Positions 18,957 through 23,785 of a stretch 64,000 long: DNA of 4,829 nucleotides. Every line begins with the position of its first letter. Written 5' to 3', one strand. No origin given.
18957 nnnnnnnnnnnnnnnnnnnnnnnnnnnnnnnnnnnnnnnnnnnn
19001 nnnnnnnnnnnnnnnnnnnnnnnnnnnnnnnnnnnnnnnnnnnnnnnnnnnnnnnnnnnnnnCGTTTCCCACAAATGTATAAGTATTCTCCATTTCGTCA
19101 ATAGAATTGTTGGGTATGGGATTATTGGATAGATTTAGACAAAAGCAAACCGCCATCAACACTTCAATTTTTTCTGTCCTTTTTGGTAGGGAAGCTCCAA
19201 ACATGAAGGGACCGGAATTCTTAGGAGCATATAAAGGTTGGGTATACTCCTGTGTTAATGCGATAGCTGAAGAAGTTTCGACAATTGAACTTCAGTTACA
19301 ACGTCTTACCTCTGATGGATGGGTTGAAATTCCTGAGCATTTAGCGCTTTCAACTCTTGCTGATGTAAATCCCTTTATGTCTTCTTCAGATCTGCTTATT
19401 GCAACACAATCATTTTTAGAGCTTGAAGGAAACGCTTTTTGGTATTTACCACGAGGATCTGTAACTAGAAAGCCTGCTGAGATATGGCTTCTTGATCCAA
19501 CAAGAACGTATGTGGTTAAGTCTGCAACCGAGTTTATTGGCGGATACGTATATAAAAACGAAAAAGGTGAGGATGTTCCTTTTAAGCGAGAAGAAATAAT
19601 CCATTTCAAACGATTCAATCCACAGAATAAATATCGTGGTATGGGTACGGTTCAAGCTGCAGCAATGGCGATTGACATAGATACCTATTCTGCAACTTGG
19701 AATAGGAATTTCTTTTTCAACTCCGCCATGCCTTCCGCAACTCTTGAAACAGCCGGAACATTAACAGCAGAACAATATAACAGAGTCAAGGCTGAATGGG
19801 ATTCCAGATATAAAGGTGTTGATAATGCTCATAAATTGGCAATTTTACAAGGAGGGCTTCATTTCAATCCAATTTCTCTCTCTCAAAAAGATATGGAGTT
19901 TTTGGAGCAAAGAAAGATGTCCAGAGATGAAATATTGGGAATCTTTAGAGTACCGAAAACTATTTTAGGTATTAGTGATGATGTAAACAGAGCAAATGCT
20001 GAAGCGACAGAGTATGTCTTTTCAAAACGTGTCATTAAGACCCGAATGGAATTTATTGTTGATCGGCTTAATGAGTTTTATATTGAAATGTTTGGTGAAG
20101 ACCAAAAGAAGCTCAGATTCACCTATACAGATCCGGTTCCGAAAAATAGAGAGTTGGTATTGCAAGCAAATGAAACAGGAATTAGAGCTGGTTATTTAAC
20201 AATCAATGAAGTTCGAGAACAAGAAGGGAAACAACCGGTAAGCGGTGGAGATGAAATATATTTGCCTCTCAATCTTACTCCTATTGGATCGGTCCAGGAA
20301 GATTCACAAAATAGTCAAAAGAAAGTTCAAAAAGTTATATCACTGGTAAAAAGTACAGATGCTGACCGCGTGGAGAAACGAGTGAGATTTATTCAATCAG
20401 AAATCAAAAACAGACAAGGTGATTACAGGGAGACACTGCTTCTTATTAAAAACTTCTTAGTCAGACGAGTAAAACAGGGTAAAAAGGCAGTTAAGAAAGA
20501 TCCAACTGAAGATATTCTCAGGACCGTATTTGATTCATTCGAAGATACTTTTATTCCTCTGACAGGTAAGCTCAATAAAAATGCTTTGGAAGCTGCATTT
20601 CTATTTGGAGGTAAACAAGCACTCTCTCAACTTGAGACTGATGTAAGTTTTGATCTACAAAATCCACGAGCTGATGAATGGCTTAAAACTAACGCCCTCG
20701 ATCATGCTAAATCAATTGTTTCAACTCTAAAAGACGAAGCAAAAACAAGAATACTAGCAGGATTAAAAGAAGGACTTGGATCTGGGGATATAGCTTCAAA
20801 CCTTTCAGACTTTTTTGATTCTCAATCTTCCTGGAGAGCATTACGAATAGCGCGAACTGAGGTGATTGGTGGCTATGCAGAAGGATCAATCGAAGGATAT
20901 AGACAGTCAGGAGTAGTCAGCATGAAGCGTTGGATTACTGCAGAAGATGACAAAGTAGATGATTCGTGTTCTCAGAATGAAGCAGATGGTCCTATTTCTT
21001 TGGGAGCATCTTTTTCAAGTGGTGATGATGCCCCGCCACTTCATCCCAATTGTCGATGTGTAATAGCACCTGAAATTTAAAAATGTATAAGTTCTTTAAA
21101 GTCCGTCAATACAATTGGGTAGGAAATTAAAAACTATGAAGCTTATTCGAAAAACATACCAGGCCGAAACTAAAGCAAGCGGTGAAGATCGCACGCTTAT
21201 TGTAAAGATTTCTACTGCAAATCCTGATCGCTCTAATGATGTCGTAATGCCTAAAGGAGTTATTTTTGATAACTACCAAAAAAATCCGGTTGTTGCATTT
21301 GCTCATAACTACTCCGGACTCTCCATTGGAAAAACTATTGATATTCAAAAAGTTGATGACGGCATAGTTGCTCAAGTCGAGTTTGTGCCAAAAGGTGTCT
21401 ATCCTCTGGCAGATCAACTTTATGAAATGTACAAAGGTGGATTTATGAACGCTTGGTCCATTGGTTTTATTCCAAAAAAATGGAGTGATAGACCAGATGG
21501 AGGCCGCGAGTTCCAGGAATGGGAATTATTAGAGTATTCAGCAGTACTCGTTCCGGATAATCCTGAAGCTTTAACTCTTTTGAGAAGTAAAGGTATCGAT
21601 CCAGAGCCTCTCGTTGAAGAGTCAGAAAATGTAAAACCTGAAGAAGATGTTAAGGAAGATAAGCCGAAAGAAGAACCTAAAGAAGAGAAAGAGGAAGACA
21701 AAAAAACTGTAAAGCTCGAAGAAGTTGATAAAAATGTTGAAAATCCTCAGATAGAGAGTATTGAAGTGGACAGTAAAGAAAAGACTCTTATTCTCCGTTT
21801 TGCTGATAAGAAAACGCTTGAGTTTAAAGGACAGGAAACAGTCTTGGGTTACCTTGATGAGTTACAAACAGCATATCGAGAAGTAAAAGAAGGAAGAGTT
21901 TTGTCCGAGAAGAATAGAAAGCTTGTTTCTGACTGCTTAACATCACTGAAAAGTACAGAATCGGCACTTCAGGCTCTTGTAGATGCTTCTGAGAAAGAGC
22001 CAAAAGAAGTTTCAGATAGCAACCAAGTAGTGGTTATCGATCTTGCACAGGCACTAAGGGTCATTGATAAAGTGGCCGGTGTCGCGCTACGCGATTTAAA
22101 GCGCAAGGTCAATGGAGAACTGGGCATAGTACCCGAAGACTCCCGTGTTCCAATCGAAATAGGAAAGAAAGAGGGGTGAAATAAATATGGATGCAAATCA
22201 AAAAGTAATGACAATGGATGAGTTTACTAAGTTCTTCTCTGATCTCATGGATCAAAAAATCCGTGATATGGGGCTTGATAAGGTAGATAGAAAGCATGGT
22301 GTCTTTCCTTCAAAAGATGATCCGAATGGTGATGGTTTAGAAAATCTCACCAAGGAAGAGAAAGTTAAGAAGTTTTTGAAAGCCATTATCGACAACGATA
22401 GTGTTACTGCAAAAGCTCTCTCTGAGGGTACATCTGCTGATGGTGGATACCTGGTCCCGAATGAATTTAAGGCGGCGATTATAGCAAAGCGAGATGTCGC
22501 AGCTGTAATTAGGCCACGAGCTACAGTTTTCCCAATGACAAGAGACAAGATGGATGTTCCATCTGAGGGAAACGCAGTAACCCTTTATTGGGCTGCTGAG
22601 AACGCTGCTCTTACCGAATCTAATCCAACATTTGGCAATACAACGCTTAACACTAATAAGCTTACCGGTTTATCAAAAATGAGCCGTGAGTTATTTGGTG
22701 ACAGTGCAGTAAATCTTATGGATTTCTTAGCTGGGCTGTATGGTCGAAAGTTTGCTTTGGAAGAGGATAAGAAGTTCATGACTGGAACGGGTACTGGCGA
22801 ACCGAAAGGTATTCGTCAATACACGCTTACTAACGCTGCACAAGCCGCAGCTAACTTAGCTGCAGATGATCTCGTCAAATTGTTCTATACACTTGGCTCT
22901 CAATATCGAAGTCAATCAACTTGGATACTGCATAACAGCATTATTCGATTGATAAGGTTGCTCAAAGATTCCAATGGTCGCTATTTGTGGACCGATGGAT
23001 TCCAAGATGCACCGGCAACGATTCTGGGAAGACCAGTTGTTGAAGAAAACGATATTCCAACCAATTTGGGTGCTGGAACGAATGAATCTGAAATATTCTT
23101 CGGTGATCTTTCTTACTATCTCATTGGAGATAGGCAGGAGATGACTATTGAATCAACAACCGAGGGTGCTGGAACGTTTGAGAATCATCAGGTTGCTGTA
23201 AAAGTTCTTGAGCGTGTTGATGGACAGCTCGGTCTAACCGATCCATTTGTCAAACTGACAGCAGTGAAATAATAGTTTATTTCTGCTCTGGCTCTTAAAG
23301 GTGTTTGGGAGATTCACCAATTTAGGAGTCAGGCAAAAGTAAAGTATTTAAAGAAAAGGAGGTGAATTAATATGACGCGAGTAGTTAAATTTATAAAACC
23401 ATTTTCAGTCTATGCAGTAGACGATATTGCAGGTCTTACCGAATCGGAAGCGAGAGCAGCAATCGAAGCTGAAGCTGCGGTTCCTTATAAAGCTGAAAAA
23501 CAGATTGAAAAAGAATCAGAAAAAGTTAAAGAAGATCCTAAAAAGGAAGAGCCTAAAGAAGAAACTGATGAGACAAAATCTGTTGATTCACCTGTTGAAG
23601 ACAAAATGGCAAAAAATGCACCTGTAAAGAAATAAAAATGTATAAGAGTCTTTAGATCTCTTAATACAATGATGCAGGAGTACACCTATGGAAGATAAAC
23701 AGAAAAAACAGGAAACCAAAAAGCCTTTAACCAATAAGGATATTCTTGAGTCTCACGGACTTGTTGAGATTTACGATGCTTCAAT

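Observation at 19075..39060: Seven copies of a conserved ~35-bp intergenic element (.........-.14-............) punctuating the structural and lysis operon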

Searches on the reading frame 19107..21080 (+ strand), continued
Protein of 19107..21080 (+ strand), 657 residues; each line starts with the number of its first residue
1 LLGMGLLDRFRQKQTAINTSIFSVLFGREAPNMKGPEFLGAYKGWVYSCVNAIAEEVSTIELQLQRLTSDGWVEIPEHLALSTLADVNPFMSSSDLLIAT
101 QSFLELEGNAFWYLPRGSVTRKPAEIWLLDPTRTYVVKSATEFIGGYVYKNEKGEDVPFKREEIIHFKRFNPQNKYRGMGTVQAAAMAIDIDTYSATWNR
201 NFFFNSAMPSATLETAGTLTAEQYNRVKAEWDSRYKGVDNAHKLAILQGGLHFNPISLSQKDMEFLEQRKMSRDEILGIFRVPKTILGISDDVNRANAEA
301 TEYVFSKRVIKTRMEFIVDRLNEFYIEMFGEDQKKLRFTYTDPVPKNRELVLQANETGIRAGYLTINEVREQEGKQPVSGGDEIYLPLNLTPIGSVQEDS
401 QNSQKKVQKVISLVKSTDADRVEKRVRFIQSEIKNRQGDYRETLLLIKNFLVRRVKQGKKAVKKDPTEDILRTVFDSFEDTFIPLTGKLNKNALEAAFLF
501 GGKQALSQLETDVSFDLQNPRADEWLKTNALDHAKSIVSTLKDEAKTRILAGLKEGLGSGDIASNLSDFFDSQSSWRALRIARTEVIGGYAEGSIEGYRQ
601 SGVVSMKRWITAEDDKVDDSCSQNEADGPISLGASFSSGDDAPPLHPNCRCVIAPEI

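Call 75: search_dna_similar(query=window:19116-21080:+, collection=phages, mode=protein, max_rows=10)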
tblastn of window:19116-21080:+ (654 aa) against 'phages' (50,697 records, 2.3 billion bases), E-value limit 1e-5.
Records with a match: 1615; places in all: 1618; records where one place covers at least 80% of the query: 4.
Best place of each record, by identity: <60% 1615.
By first word of the organism name: Mycobacterium 285; Microbacterium 148; Streptomyces 145; Arthrobacter 126; Streptococcus 99; Gordonia 99; Vibrio 97; Bacillus 53; Ralstonia 50; Salinibacter 40; and 92 more.
By host as written in the record: Mycobacterium smegmatis mc2 155 213; - 205; Microbacterium foliorum NRRL B-24224 101; Gordonia terrae 3612 79; Arthrobacter sp. ATCC 21022 76; Streptomyces griseus ATCC 10137 57; Salinibacter ruber M8 40; Ralstonia solanacearum 39; and 361 more.
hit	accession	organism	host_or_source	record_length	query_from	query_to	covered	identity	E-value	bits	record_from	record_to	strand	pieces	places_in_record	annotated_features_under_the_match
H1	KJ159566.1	Geobacillus phage GBK2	Geobacillus kaustophilus ATCC 8005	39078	42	649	93%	28.2%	1e-51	199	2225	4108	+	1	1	portal protein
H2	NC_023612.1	Geobacillus phage GBK2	Geobacillus kaustophilus ATCC 8005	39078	42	649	93%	28.2%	1e-51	199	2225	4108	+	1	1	portal protein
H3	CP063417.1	Parageobacillus phage JGon-2020a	Parageobacillus thermoglucosidasius 23.6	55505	42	616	88%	27.2%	3e-49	192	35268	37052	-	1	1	record has no annotation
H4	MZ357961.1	Bacillus phage Flasso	Bacillus cereus MCR1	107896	47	653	93%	24.5%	3e-44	177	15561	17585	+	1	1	portal protein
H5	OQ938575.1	Streptomyces phage OnionKnight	Streptomyces lividans JI 1326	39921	43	650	79%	24.0%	2e-12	133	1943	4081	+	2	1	3: portal protein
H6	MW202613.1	Caudoviricetes sp.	Manatee Spring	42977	43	390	53%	32.9%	3e-32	140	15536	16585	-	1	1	portal protein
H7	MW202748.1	Caudoviricetes sp.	Manatee Spring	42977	43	390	53%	32.9%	3e-32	140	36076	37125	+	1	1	portal protein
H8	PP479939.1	Faecalibacterium phage Roos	Faecalibacterium sp. FM8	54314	45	415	57%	29.6%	1e-37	156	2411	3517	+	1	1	portal protein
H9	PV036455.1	Lachnospiraceae phage IMGVR 15430980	Lachnospiraceae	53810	1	410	63%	26.7%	5e-21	104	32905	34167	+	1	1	portal protein | head maturation protease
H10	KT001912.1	Bacillus phage Silence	Bacillus megaterium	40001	42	384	52%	31.7%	6e-37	154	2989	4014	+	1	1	portal protein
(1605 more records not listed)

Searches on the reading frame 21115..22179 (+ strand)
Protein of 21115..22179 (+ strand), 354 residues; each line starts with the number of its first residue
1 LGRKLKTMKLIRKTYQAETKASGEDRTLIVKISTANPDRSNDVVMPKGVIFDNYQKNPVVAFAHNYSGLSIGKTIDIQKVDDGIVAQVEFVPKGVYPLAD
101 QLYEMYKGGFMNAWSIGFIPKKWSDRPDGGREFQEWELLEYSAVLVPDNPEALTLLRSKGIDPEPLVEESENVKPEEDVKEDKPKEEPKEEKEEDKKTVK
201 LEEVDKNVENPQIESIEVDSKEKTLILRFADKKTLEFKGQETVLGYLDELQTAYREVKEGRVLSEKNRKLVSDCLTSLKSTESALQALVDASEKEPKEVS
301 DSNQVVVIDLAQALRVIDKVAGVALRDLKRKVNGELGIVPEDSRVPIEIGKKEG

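Call 6: search_protein_families(library=pfam, proteins=[window:21115-22179:+], max_evalue=0.01)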
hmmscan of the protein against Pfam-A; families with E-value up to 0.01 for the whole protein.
window:21115-22179:+ (354 aa): 1 family
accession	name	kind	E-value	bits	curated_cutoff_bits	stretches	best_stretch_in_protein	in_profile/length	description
PF04586.22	Peptidase_S78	-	1.5e-05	25.6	21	1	41-154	34-152/165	Caudovirus prohead serine protease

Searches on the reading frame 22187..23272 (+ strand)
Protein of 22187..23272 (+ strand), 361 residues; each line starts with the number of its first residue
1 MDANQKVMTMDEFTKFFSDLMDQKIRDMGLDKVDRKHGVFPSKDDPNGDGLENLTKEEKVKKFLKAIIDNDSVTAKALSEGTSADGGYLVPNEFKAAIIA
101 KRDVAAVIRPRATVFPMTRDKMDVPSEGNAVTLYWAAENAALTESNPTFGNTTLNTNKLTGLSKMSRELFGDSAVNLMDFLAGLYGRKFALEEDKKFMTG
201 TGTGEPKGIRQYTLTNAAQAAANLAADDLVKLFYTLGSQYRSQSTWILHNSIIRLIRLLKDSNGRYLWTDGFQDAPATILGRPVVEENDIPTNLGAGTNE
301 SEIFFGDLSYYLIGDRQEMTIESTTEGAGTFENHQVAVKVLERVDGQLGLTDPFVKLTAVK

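Call 6: search_protein_families(library=pfam, proteins=[window:22187-23272:+], max_evalue=0.01)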
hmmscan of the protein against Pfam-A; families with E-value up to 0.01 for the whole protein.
window:22187-23272:+ (361 aa): 1 family
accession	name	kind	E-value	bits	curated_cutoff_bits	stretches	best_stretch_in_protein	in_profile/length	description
PF05065.19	Phage_capsid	-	1.1e-68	232.1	24.2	1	86-358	1-279/280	Phage capsid family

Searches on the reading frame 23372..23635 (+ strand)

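Call 7: search_protein_families(library=phrogs, proteins=[window:23372-23635:+], max_evalue=0.01)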
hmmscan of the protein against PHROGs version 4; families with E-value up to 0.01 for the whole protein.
window:23372-23635:+ (87 aa): 1 family
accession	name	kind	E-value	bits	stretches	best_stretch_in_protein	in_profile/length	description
phrog_16325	-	unknown function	0.0091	17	0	13-34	7-28/48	-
